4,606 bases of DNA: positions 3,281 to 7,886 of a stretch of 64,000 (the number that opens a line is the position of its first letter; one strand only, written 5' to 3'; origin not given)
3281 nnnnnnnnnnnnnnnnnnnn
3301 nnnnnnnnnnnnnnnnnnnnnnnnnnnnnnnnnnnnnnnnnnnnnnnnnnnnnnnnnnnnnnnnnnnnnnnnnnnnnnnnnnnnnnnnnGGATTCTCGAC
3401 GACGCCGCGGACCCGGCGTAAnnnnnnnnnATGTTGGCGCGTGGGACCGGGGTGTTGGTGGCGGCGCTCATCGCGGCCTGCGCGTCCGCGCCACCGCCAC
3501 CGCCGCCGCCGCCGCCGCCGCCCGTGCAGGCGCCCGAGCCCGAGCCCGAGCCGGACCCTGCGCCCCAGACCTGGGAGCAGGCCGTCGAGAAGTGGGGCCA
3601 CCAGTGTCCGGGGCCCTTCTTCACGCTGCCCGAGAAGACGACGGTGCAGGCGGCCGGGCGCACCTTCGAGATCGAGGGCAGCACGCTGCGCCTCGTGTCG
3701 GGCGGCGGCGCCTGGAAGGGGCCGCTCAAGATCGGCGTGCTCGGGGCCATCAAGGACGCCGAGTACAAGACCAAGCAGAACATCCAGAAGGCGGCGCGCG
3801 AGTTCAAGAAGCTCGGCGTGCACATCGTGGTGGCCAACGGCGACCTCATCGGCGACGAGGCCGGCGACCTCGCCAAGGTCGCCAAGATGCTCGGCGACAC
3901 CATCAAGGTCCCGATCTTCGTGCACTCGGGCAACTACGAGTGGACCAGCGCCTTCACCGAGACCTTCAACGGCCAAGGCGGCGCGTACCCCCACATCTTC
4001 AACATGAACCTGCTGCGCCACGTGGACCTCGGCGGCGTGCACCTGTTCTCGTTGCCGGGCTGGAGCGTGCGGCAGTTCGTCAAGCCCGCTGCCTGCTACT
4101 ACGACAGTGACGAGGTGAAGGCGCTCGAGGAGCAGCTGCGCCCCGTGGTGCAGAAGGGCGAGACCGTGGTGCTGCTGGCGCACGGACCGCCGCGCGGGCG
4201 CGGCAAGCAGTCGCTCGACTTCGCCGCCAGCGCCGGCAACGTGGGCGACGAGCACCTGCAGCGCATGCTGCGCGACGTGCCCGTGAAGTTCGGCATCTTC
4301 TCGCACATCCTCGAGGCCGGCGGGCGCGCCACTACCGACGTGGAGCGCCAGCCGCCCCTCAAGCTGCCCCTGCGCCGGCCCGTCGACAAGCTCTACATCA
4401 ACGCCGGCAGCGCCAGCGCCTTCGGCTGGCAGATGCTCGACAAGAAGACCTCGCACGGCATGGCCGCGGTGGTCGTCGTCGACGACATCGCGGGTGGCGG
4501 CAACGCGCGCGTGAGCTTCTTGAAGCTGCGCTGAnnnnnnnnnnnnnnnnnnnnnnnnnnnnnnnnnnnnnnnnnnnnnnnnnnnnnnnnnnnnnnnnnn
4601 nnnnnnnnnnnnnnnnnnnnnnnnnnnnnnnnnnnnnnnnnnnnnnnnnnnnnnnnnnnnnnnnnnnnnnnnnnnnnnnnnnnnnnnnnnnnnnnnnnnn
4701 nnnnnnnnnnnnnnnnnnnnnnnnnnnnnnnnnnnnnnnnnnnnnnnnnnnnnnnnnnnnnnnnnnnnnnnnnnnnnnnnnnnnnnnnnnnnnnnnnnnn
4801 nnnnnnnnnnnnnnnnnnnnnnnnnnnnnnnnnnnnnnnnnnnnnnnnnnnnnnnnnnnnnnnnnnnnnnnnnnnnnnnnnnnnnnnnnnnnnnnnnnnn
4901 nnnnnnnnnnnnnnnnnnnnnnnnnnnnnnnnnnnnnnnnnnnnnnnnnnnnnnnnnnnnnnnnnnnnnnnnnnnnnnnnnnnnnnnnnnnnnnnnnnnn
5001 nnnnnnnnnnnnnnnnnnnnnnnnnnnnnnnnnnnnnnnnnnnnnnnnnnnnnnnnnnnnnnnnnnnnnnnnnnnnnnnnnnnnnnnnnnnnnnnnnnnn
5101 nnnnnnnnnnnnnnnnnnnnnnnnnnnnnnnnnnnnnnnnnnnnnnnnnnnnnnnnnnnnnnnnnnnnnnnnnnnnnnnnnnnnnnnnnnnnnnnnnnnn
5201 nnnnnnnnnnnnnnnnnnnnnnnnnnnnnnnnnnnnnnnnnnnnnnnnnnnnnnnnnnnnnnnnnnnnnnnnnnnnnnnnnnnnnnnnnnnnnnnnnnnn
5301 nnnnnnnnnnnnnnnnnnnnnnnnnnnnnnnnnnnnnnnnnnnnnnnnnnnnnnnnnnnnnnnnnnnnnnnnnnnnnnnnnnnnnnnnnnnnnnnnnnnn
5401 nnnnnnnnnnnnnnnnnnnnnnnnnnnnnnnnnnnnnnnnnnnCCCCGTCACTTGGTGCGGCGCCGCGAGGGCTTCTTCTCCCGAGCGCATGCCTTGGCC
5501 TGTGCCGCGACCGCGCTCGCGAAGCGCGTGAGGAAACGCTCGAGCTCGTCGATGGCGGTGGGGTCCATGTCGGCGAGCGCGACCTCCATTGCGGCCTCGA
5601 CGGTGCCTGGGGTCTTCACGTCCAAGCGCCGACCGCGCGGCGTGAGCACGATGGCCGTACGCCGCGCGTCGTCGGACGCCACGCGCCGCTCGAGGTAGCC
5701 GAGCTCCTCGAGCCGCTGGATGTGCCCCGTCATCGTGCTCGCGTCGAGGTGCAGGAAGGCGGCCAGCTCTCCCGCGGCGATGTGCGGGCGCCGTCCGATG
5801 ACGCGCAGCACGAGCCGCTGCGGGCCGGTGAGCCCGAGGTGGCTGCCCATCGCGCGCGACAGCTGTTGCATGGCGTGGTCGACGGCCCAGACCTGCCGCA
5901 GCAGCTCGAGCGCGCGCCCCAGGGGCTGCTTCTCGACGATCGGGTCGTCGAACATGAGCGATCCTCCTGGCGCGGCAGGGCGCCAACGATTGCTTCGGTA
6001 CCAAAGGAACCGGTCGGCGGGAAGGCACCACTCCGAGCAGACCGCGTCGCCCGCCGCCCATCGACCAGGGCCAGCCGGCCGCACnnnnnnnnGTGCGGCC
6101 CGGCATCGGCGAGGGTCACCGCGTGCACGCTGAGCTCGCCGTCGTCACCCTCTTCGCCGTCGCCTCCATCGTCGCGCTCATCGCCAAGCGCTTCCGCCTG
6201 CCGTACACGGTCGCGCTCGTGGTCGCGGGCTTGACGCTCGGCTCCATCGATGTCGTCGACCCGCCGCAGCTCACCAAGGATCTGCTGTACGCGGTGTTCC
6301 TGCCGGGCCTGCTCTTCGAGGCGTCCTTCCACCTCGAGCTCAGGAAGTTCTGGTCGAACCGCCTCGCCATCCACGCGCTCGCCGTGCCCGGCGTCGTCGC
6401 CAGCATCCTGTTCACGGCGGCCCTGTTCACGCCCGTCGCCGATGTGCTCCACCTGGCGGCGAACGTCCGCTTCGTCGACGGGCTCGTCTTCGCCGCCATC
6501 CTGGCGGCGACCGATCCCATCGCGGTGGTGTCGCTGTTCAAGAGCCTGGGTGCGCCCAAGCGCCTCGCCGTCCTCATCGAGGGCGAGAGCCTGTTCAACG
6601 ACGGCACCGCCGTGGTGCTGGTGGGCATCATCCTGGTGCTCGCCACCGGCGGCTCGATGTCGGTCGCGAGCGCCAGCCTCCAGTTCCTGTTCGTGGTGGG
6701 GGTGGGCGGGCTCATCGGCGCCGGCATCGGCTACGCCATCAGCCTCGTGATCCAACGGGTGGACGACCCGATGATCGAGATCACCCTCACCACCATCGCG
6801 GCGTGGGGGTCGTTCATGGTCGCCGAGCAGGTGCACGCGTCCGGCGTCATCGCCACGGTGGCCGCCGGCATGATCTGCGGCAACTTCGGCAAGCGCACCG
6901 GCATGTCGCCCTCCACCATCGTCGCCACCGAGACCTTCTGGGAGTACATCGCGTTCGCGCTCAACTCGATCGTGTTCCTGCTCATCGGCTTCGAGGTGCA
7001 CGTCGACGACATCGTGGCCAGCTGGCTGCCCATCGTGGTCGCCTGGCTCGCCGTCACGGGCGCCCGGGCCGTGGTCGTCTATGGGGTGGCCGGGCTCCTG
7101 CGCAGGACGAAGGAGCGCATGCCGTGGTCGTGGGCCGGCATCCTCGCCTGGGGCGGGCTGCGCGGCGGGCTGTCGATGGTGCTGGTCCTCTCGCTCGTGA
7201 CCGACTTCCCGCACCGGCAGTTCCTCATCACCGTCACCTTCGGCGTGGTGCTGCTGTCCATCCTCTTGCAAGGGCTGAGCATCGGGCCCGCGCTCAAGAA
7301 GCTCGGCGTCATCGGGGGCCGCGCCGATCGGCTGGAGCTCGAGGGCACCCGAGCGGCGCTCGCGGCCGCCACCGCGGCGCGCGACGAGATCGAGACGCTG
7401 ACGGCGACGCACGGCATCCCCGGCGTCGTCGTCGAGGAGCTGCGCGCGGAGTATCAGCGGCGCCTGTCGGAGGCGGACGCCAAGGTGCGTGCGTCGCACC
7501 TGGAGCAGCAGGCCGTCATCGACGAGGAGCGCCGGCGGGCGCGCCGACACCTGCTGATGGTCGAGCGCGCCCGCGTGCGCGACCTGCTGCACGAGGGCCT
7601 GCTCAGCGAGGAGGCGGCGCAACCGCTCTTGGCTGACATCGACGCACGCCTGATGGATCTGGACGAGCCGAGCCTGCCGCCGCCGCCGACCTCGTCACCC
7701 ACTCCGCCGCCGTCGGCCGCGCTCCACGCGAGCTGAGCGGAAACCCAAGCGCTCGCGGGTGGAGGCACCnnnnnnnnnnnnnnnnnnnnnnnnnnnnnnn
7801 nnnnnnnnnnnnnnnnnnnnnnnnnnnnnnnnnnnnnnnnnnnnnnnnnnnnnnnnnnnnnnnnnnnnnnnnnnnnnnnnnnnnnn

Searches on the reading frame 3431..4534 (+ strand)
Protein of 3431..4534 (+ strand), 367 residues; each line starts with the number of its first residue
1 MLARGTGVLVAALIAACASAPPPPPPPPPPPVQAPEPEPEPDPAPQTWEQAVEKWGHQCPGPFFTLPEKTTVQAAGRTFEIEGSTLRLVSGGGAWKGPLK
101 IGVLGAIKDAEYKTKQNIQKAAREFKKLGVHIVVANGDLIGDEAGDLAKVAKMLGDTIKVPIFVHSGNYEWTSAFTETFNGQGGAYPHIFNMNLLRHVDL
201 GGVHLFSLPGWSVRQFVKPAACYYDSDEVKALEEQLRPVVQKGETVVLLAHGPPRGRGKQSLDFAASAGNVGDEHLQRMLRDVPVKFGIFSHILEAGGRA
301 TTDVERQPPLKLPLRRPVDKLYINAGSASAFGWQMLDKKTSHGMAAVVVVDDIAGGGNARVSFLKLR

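Call 36: search_protein_families(library=pfam, proteins=[window:3431-4534:+], max_evalue=0.0001)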
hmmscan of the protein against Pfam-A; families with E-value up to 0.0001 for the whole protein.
window:3431-4534:+ (367 aa): 1 family
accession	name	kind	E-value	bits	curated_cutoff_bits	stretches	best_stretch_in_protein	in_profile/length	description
PF00149.33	Metallophos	-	1.7e-05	25.8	21.5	1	118-293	18-188/191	Calcineurin-like phosphoesterase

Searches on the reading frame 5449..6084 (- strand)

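Call 36: search_protein_families(library=pfam, proteins=[window:5449-6084:-], max_evalue=0.0001)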
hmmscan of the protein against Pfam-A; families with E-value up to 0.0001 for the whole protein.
window:5449-6084:- (211 aa): 4 families
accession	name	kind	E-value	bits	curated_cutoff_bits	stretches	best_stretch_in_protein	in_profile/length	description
PF12802.13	MarR_2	-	2.5e-13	50.4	27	1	83-142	1-61/61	MarR family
PF01047.28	MarR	-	1.4e-11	44.5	24.6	1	85-142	1-58/59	MarR family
PF13463.12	HTH_27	-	4.3e-08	33.8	22.2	1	85-151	1-68/68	Winged helix DNA-binding domain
PF13412.12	HTH_24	-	7e-06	26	21.9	1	90-132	6-48/48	Winged helix-turn-helix DNA-binding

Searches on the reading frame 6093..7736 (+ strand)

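Call 36: search_protein_families(library=pfam, proteins=[window:6093-7736:+], max_evalue=0.0001)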
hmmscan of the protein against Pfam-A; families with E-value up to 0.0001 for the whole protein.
window:6093-7736:+ (547 aa): 1 family
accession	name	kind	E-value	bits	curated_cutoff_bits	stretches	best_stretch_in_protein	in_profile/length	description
PF00999.27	Na_H_Exchanger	-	5.1e-64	216.9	26.2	1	22-403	2-375/375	Sodium/hydrogen exchanger, transmembrane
